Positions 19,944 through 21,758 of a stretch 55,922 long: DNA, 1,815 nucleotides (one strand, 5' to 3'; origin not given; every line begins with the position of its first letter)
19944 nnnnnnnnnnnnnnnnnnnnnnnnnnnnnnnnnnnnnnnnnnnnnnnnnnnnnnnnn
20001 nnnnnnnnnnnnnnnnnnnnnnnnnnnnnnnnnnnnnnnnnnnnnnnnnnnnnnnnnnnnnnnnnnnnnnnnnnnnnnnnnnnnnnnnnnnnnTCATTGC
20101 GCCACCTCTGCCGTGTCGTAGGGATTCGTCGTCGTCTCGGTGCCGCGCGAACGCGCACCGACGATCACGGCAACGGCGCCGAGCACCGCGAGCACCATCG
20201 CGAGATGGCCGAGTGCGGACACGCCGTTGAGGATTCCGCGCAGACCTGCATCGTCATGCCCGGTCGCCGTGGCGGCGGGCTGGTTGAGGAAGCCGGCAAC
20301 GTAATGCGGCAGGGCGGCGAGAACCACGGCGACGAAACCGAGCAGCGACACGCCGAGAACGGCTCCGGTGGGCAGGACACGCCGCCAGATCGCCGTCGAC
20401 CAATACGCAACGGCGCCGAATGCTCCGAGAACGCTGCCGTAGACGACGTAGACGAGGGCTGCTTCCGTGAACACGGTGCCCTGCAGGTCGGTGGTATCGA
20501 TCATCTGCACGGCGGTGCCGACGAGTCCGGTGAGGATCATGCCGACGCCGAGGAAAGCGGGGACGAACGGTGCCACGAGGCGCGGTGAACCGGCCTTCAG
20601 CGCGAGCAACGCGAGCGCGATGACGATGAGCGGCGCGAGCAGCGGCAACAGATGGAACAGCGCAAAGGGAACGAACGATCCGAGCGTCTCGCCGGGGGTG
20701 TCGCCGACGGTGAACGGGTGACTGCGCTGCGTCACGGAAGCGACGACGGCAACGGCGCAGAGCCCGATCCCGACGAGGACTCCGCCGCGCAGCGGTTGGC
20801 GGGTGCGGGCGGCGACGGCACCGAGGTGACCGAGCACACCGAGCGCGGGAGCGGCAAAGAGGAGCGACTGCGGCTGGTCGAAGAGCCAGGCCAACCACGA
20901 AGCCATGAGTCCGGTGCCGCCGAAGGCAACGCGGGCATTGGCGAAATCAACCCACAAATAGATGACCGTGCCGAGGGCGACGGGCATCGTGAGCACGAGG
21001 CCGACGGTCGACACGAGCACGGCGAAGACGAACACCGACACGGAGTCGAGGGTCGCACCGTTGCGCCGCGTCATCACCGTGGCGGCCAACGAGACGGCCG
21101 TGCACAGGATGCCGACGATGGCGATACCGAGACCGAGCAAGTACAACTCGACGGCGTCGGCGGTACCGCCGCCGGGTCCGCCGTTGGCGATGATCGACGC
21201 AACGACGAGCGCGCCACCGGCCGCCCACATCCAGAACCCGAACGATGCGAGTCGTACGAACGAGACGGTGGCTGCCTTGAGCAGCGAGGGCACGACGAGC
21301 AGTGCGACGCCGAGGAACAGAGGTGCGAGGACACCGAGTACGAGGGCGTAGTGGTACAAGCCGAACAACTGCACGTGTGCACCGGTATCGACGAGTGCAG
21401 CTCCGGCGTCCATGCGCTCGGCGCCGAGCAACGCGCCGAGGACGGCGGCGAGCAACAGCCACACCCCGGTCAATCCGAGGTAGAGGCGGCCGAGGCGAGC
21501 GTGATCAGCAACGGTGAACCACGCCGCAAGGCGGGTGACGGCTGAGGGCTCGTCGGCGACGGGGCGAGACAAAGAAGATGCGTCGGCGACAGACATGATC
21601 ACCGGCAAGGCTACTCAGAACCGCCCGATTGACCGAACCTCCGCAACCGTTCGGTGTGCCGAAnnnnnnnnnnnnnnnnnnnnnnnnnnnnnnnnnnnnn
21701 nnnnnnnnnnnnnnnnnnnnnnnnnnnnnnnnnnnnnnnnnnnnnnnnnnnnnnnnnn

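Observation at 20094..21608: Subunit I-like paralog that has lost the binuclear-centre ligands (redox-dead CtaD homolog?)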

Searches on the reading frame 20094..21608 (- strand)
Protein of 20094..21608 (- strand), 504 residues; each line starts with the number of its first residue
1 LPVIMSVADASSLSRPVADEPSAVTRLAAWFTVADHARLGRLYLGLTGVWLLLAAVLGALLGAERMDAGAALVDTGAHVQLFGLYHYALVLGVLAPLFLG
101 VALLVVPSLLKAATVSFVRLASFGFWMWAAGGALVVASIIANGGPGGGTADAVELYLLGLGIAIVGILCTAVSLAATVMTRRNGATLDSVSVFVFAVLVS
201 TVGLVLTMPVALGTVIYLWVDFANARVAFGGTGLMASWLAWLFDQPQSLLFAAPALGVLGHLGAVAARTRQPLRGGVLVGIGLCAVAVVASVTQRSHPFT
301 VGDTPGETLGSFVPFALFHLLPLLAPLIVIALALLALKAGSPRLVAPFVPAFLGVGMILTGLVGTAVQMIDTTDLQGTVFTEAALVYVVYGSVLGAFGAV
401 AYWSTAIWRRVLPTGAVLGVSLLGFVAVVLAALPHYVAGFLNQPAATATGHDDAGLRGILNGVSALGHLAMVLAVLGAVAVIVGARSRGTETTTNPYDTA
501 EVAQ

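Call 3: search_protein_families(library=pfam, proteins=[window:20094-21608:-], max_evalue=0.1)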
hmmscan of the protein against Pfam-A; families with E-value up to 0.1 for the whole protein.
window:20094-21608:- (504 aa): 1 family
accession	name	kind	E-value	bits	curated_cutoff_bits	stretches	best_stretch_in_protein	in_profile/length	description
PF00115.25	COX1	-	1e-28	100.9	34.8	1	38-450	1-413/436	Cytochrome C and Quinol oxidase polypeptide I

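Call 5: find_homologous_proteins(query=window:20094-21608:-, max_evalue=0.001)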
Query window:20094-21608:- (504 aa): 175 proteins with E <= 0.001 among 8000 candidates; the best 120 are listed.
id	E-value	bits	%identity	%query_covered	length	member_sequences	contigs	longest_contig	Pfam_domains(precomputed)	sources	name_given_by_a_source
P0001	0.0e+0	1013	99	99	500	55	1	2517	PF00115.26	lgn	-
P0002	1.9e-255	866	83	99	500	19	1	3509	PF00115.26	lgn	-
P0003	3.1e-247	839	82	99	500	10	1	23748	PF00115.26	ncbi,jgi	ncbi:MAG: cbb3-type cytochrome c oxidase subunit I [Ilumatobacteraceae bacterium]|jgi:heme/copper-ty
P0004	1.5e-152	527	57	95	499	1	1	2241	PF00115.26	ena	-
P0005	2.1e-152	526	54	98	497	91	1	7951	PF00115.26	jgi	jgi:heme/copper-type cytochrome/quinol oxidase subunit 1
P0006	1.1e-151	524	54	99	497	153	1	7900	PF00115.26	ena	-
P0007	6.7e-151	521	56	95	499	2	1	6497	PF00115.26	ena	-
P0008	8.3e-151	521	56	95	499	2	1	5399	PF00115.26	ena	-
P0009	2.0e-150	520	58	95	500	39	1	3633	PF00115.26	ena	-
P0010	7.8e-150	518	56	95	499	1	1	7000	PF00115.26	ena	-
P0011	1.2e-149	517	57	95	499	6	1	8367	PF00115.26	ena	-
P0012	1.6e-149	517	55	96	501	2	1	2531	PF00115.26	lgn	-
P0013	3.0e-149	516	57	95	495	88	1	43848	PF00115.26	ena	-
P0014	5.1e-148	512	56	95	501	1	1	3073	PF00115.26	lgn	-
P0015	1.1e-147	511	55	95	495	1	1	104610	PF00115.26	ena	-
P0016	1.4e-147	510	53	96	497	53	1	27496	PF00115.26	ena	-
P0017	1.5e-147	510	57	93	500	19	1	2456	PF00115.26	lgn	-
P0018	5.8e-147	508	56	95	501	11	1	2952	PF00115.26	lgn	-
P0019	1.3e-146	507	55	95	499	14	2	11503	PF00115.26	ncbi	ncbi:MAG: cbb3-type cytochrome c oxidase subunit I [Ilumatobacteraceae bacterium]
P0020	3.5e-146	506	55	96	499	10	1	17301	PF00115.26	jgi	jgi:heme/copper-type cytochrome/quinol oxidase subunit 1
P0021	4.1e-146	506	55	92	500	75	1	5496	PF00115.26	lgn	-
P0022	8.6e-146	504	53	96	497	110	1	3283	PF00115.26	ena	-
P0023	1.8e-145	503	57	95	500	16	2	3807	PF00115.26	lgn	-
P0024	4.1e-145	502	52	98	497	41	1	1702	PF00115.26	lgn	-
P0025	5.0e-145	502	55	95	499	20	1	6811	PF00115.26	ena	-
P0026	1.3e-144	501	55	95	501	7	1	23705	PF00115.26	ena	-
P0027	1.4e-144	500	53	98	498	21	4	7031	PF00115.26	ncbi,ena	-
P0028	1.5e-144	500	54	95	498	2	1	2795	PF00115.26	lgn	-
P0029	1.6e-144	500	56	96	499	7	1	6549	PF00115.26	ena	-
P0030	2.3e-144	500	54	95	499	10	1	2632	PF00115.26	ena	-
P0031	1.2e-143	497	55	96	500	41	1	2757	PF00115.26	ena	-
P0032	4.7e-142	492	52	99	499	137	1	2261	PF00115.26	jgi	-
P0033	3.8e-141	489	54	95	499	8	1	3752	PF00115.26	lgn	-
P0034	6.7e-141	488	53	95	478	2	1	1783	PF00115.26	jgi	jgi:heme/copper-type cytochrome/quinol oxidase subunit 1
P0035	1.3e-140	487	53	98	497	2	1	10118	PF00115.26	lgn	-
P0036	1.4e-140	487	52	95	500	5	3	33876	PF00115.26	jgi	jgi:heme/copper-type cytochrome/quinol oxidase subunit 1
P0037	1.9e-140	487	52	98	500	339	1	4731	PF00115.26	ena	-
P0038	5.2e-140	485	53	91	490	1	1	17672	PF00115.26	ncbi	ncbi:MAG: hypothetical protein RLZZ518_598 [Actinomycetota bacterium]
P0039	7.1e-140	485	55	86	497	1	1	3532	PF00115.26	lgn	-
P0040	8.8e-140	485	52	97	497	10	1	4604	PF00115.26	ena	-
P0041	1.5e-139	484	55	86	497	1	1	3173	PF00115.26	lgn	-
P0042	4.3e-139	482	53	95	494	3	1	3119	PF00115.26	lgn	-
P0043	5.3e-139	482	55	86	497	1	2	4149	PF00115.26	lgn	-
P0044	6.1e-139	482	53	91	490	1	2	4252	PF00115.26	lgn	-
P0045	7.3e-139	482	53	91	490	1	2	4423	PF00115.26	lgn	-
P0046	8.5e-139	481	53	91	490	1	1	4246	PF00115.26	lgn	-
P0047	9.3e-139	481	53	91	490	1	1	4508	PF00115.26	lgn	-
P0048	1.2e-138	481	53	91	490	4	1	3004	PF00115.26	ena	-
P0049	1.6e-138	481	52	98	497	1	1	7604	PF00115.26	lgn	-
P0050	1.7e-138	480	51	99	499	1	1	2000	PF00115.26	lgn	-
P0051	1.2e-136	474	52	93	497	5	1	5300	PF00115.26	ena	-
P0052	1.1e-135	471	50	98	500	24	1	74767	PF00115.26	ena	-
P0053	1.7e-133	464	56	86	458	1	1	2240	PF00115.26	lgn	-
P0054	3.7e-133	463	55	87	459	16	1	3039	PF00115.26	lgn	-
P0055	4.5e-129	449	52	89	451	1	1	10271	PF00115.26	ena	-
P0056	4.0e-126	440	48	93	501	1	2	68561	PF00115.26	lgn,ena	-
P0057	1.7e-125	438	46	98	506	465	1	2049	PF00115.26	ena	-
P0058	2.8e-125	437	46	98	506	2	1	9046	PF00115.26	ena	-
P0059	1.2e-124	435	46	98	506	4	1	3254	PF00115.26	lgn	-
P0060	1.6e-122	428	48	93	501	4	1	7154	PF00115.26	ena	-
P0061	2.4e-122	427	48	93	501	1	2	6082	PF00115.26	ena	-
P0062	4.1e-122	426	48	93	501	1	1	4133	PF00115.26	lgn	-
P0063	6.9e-122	426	47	93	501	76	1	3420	PF00115.26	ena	-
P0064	2.1e-121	424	47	93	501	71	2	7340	PF00115.26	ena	-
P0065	4.8e-121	423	46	97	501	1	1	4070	PF00115.26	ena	-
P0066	1.1e-120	422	47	93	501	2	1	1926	PF00115.26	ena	-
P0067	2.8e-120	420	48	91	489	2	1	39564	PF00115.26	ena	-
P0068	3.1e-119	417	47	93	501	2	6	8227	PF00115.26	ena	-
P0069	4.1e-119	416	45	98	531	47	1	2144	PF00115.26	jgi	-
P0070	5.7e-119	416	46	94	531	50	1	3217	PF00115.26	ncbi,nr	ncbi:MAG: hypothetical protein EBZ55_02620 [Actinobacteria bacterium]|nr:hypothetical protein [Actin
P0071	3.3e-118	414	48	90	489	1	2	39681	PF00115.26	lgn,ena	-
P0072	5.1e-118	413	47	90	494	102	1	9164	PF00115.26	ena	-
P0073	6.1e-118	413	48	90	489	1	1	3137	PF00115.26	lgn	-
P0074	6.6e-118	413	48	90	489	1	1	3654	PF00115.26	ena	-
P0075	7.1e-118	412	48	90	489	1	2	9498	PF00115.26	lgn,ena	-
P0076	8.4e-118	412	48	90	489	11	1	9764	PF00115.26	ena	-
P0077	8.5e-118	412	47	90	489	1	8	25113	PF00115.26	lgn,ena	-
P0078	9.1e-118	412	47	90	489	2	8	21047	PF00115.26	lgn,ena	-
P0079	1.3e-117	412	47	90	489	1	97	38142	PF00115.26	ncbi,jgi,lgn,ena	jgi:heme/copper-type cytochrome/quinol oxidase subunit 1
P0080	1.3e-117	412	47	90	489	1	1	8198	PF00115.26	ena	-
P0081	1.6e-117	411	47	90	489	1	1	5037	PF00115.26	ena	-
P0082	1.9e-117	411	47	90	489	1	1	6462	PF00115.26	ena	-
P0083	2.3e-117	411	47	90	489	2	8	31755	PF00115.26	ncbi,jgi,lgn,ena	jgi:heme/copper-type cytochrome/quinol oxidase subunit 1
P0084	3.0e-117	410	47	90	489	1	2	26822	PF00115.26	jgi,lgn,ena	jgi:heme/copper-type cytochrome/quinol oxidase subunit 1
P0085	3.5e-117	410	47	90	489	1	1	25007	PF00115.26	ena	-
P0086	3.6e-117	410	47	90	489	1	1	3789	PF00115.26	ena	-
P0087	4.2e-117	410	47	90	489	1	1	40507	PF00115.26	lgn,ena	-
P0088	4.4e-117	410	47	90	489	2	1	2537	PF00115.26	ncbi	-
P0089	4.4e-117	410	47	90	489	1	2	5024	PF00115.26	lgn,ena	-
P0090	7.9e-117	409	55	76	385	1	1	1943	PF00115.26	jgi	jgi:heme/copper-type cytochrome/quinol oxidase subunit 1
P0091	1.0e-116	409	47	90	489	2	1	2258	PF00115.26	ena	-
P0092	1.1e-116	409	47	90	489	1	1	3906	PF00115.26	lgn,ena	-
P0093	3.8e-115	403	46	97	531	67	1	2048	PF00115.26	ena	-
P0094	5.0e-113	396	45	93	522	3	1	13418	PF00115.26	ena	-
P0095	1.8e-111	391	48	86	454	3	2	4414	PF00115.26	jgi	jgi:cytochrome o ubiquinol oxidase subunit 1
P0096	3.1e-110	387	43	95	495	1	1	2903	PF00115.26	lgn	-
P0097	1.6e-109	385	49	88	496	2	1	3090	PF00115.26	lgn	-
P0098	1.2e-107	379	46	94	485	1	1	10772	PF00115.26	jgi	jgi:heme/copper-type cytochrome/quinol oxidase subunit 1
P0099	1.7e-107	378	55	72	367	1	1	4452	PF00115.26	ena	-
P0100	2.5e-107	378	45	93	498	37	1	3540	PF00115.26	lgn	-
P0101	3.0e-107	377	44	94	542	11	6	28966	PF00115.26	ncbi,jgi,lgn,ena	jgi:heme/copper-type cytochrome/quinol oxidase subunit 1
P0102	3.2e-107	377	44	97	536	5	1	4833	PF00115.26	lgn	-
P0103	7.5e-107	376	45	98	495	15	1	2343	PF00115.26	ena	-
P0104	5.4e-105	370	43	98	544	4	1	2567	PF00115.26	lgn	-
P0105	9.5e-105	369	49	80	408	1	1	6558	PF00115.26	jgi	-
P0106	8.1e-103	363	46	94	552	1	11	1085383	PF00115.26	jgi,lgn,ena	jgi:cytochrome o ubiquinol oxidase subunit 1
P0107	1.5e-102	362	44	94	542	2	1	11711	PF00115.26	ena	-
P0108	3.6e-102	361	46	93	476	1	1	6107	PF00115.26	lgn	-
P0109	5.2e-101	357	42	95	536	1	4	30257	PF00115.26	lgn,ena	-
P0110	1.5e-100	355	43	96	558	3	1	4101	PF00115.26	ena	-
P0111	4.7e-98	347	42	95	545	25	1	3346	PF00115.26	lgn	-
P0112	1.7e-97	345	44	97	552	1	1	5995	PF00115.26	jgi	jgi:cytochrome o ubiquinol oxidase subunit 1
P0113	6.3e-97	343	43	99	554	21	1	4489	PF00115.26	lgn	-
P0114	9.9e-97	343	43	95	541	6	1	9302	PF00115.26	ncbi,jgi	jgi:heme/copper-type cytochrome/quinol oxidase subunit 1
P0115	6.3e-96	340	41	97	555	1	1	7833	PF00115.26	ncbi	-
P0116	8.2e-96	340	43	93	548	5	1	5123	PF00115.26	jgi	jgi:heme/copper-type cytochrome/quinol oxidase subunit 1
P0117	2.2e-95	338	44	98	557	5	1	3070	PF00115.26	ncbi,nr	ncbi:MAG: cbb3-type cytochrome c oxidase subunit I [Acidimicrobiia bacterium]|nr:cbb3-type cytochrom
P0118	3.3e-95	338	41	98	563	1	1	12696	PF00115.26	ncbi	ncbi:MAG: cbb3-type cytochrome c oxidase subunit I [Ilumatobacteraceae bacterium]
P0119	5.4e-94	334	45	88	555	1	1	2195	PF00115.26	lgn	-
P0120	3.7e-91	324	43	92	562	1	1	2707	PF00115.26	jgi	-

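Call 10: find_encoding_contigs(protein=P0106, flank=9000, max_places=2)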
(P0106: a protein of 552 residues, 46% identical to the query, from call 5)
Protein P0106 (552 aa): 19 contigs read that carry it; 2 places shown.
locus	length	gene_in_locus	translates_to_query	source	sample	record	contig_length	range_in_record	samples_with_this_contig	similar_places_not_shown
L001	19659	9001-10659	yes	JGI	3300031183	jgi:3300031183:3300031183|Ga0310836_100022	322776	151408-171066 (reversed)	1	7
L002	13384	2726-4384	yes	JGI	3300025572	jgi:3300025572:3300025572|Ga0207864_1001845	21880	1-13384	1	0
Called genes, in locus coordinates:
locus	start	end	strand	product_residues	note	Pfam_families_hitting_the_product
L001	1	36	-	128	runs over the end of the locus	-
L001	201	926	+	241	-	PF13622:4HBT_3, PF20789:4HBT_3C, PF02551:Acyl_CoA_thio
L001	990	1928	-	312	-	PF00296:Bac_luciferase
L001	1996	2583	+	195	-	-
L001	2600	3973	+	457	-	PF01656:CbiA, PF13500:AAA_26, PF07685:GATase_3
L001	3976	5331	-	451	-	PF01565:FAD_binding_4, PF02913:FAD-oxidase_C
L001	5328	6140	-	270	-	PF13622:4HBT_3, PF20789:4HBT_3C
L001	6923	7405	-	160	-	PF09438:DUF2017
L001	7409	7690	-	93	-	PF02617:ClpS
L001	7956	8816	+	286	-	PF01040:UbiA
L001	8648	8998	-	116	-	-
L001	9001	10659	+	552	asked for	PF00115:COX1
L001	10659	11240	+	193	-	PF00510:COX3 (weak)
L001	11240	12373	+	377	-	PF12270:Cyt_c_ox_IV (weak)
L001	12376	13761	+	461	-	PF02790:COX2_TM, PF00116:COX2, PF00034:Cytochrom_C (faint)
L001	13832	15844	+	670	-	PF00115:COX1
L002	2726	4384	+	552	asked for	PF00115:COX1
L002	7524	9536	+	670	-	PF00115:COX1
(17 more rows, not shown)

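Call 11: find_encoding_contigs(protein=P0015, flank=9000, max_places=2)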
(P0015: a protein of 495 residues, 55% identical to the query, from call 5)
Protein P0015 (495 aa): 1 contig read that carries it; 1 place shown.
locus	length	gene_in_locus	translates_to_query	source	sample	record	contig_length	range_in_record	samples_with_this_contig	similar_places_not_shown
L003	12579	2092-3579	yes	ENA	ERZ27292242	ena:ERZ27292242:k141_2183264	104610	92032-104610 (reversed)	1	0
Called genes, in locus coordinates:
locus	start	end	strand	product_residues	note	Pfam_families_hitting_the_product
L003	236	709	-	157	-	PF09438:DUF2017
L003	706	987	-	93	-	PF02617:ClpS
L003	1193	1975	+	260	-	PF01040:UbiA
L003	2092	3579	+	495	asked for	PF00115:COX1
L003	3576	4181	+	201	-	-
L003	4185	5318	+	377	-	-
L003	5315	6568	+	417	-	PF02790:COX2_TM, PF00116:COX2, PF00034:Cytochrom_C (faint), PF13442:Cytochrome_CBB3 (faint)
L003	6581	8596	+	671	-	PF00115:COX1, PF12270:Cyt_c_ox_IV (weak)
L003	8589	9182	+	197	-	PF00510:COX3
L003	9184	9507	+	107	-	PF03626:COX4_pro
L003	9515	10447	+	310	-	PF09678:Caa3_CtaG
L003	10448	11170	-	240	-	PF01061:ABC2_membrane, PF12698:ABC2_membrane_3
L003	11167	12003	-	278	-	PF00005:ABC_tran, PF02463:SMC_N (faint), PF13304:AAA_21 (faint)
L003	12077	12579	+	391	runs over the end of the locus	PF02403:Seryl_tRNA_N, PF00587:tRNA-synt_2b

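Call 12: find_encoding_contigs(protein=P0079, flank=9000, max_places=2)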
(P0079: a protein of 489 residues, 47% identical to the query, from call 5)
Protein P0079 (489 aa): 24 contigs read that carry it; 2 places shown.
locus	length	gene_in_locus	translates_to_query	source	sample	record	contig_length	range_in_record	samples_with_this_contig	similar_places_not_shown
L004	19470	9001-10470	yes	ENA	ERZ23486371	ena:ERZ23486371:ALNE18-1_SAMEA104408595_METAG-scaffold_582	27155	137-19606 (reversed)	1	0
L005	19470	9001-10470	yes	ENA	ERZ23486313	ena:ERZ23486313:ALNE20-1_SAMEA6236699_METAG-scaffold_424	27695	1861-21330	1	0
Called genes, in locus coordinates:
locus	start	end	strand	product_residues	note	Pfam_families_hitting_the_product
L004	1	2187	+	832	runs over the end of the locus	PF02861:Clp_N, PF23569:NBD_SMAX1, PF00004:AAA, PF17871:AAA_lid_9, PF00004:AAA, PF07724:AAA_2, PF07728:AAA_5, PF10431:ClpB_D2-small, +8 more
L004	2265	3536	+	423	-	PF00709:Adenylsucc_synt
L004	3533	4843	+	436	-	PF00206:Lyase_1, PF10397:ADSL_C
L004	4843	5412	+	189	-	-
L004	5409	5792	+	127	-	-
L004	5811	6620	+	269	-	PF13622:4HBT_3, PF20789:4HBT_3C, PF02551:Acyl_CoA_thio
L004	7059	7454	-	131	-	PF09438:DUF2017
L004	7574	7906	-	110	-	PF02617:ClpS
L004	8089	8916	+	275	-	PF01040:UbiA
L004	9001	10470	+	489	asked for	PF00115:COX1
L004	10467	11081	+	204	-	PF00510:COX3 (weak)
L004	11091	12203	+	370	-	-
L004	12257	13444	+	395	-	PF02790:COX2_TM, PF00116:COX2, PF13442:Cytochrome_CBB3 (faint), PF00034:Cytochrom_C (faint)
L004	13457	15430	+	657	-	PF00115:COX1, PF12270:Cyt_c_ox_IV (weak)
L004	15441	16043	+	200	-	PF00510:COX3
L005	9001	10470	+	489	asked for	PF00115:COX1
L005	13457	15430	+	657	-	PF00115:COX1, PF12270:Cyt_c_ox_IV (weak)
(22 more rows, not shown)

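Call 13: search_protein_families(library=ncbifam, proteins=[window:20094-21608:-], max_evalue=0.1)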
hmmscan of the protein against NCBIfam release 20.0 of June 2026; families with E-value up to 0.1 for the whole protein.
window:20094-21608:- (504 aa): 4 families
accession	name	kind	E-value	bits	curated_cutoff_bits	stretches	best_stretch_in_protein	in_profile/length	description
TIGR02891.1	CtaD_CoxA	equivalog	5.5e-34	117.7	670.75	1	30-500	1-483/504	cytochrome c oxidase subunit I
NF050116.1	cyt_aa3_Actin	exception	8.8e-23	80.9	880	1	30-490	2-474/522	aa3-type cytochrome oxidase subunit I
TIGR02882.1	QoxB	equivalog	7.2e-17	61.1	1015.5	1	29-498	43-527/643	cytochrome aa3 quinol oxidase subunit I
TIGR02843.1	CyoB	equivalog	1.3e-14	53.6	1020.35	1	29-498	46-534/646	cytochrome o ubiquinol oxidase subunit I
